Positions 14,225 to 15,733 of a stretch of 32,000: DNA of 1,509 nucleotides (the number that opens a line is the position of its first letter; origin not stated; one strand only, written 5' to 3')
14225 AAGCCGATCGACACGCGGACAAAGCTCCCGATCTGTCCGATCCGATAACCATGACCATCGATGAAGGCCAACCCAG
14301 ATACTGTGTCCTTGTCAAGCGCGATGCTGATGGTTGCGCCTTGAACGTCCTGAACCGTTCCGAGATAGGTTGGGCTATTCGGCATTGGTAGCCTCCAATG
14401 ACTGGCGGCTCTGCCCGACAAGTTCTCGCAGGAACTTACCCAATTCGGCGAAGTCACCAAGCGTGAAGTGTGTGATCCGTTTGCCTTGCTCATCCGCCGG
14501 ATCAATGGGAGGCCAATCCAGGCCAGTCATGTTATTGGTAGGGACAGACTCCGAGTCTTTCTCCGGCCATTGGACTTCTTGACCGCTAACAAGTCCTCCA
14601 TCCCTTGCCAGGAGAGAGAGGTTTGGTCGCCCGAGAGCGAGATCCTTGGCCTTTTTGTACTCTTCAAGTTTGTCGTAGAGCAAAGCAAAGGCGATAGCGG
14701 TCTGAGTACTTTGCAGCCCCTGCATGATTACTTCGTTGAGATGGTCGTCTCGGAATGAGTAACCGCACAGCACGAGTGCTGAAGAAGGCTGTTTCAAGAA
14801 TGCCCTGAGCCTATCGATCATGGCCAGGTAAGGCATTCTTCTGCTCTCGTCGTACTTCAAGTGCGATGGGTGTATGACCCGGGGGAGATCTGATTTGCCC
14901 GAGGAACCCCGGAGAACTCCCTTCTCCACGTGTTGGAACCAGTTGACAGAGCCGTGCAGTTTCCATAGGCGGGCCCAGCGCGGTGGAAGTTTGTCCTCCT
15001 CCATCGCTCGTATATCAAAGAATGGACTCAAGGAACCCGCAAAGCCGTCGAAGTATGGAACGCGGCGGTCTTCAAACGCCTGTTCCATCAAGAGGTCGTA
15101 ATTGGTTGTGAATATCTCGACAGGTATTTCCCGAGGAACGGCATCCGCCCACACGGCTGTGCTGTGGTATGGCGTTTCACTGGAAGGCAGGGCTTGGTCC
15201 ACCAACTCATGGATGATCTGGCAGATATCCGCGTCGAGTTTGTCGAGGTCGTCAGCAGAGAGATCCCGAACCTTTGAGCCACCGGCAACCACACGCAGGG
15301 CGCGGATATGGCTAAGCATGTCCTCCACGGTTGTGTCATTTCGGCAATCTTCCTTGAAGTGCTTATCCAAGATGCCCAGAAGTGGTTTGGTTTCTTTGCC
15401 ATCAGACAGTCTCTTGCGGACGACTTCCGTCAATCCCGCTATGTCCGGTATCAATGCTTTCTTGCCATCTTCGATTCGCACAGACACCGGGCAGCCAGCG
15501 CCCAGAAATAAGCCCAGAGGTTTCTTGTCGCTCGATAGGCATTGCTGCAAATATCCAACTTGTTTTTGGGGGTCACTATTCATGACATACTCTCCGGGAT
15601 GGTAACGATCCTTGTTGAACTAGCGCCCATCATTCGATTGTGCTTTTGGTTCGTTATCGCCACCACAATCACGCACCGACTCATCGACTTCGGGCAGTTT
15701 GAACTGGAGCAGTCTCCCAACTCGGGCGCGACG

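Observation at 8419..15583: SIR2-HerA sits in one tight operon with a KTSC protein and an Mre11/Rad50-like (SbcD/SbcC-like) pair: candidate extended five-gene defence system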

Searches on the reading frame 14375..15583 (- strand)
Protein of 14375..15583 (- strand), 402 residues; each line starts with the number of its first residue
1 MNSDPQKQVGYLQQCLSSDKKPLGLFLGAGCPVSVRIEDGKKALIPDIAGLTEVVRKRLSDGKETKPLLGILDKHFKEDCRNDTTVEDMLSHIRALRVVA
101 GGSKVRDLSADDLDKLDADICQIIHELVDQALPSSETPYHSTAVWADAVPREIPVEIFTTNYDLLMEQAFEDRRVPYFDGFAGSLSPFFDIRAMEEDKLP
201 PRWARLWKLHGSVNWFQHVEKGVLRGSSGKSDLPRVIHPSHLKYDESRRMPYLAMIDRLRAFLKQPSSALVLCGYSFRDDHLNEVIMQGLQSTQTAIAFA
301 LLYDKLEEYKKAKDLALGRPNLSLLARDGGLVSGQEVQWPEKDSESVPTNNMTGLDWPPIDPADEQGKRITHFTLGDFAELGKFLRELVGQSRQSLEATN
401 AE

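Call 4: search_protein_families(library=pfam, proteins=[window:14375-15583:-], max_evalue=0.01)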
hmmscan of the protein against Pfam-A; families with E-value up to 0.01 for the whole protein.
window:14375-15583:- (402 aa): 1 family
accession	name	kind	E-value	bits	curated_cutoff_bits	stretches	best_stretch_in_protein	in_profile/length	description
PF13289.12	SIR2_2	-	1.3e-19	71.2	24.5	1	156-306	2-124/141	SIR2-like domain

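Call 5: search_protein_families(library=padloc, proteins=[window:14375-15583:-], max_evalue=0.01)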
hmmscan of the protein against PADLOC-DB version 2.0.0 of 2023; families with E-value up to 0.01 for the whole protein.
window:14375-15583:- (402 aa): 28 families (the best 25 are shown)
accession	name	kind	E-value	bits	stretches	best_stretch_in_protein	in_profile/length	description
PDLC04094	SIR2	-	1.7e-138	460.2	1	3-396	4-385/399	-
PDLC04093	SIR2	-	1.5e-121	404.1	1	3-393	5-389/395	-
PDLC04088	SIR2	-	1.5e-32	111.2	1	151-304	170-328/390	-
PDLC04084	SIR2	-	1.9e-29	101.1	1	20-303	40-345/414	-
PDLC04087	SIR2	-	1.6e-23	81.1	1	154-297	132-281/343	-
PDLC02414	Aga_SIR2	-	9.6e-23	79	1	152-308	116-264/313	-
PDLC04075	SIR2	-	2.2e-21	74.1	1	155-292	188-337/414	-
PDLC02408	Aga_SIR2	-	6.9e-21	72.7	1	115-300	111-285/343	Class II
PDLC04092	SIR2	-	9.3e-21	72.5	1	144-291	110-250/318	-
PDLC04081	SIR2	-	1e-20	72.2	1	21-309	17-304/345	-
PDLC04090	SIR2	-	6.8e-19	66.3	1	148-300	186-350/426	-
PDLC04079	SIR2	-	4e-18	63.2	1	155-310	186-366/430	-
PDLC04096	SIR2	-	2e-17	61.5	1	155-297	23-169/230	-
PDLC02186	SIR2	-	9e-17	59.2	1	157-294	166-328/412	-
PDLC04076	SIR2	-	1.6e-15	55.2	1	156-316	165-345/406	-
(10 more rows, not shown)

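Call 6: search_protein_families(library=ncbifam, proteins=[window:14375-15583:-], max_evalue=0.01)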
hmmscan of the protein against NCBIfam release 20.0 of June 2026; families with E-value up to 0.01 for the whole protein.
window:14375-15583:- (402 aa): 1 family
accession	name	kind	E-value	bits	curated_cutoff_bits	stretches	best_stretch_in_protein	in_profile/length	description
NF042942.1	SIR2_antiphage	equivalog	5.7e-15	55.2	500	1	157-294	162-322/392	SIR2 family anti-phage-associated protein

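Call 30: search_solved_structures(query=window:14375-15583:-, max_evalue=0.001)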
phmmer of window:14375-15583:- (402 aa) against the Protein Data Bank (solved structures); distinct sequences matched with E-value up to 0.001: 3.
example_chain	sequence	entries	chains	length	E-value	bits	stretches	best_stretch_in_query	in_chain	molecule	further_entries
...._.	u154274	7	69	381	3.8e-104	352.1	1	4-347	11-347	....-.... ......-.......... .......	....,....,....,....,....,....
8yhx_G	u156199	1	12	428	2.3e-18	69.6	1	150-294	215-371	SIR2 family protein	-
8j4u_A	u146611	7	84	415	8.2e-13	51.4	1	150-306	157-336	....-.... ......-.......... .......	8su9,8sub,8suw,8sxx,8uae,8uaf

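Call 71: search_solved_structures(query=window:14375-15583:-, max_evalue=1e-50, show_alignments=1)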
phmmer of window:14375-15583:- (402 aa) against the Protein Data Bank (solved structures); distinct sequences matched with E-value up to 1e-50: 1.
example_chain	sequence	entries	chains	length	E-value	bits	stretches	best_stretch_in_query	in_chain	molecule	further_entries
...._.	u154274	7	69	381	3.8e-104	352.1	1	4-347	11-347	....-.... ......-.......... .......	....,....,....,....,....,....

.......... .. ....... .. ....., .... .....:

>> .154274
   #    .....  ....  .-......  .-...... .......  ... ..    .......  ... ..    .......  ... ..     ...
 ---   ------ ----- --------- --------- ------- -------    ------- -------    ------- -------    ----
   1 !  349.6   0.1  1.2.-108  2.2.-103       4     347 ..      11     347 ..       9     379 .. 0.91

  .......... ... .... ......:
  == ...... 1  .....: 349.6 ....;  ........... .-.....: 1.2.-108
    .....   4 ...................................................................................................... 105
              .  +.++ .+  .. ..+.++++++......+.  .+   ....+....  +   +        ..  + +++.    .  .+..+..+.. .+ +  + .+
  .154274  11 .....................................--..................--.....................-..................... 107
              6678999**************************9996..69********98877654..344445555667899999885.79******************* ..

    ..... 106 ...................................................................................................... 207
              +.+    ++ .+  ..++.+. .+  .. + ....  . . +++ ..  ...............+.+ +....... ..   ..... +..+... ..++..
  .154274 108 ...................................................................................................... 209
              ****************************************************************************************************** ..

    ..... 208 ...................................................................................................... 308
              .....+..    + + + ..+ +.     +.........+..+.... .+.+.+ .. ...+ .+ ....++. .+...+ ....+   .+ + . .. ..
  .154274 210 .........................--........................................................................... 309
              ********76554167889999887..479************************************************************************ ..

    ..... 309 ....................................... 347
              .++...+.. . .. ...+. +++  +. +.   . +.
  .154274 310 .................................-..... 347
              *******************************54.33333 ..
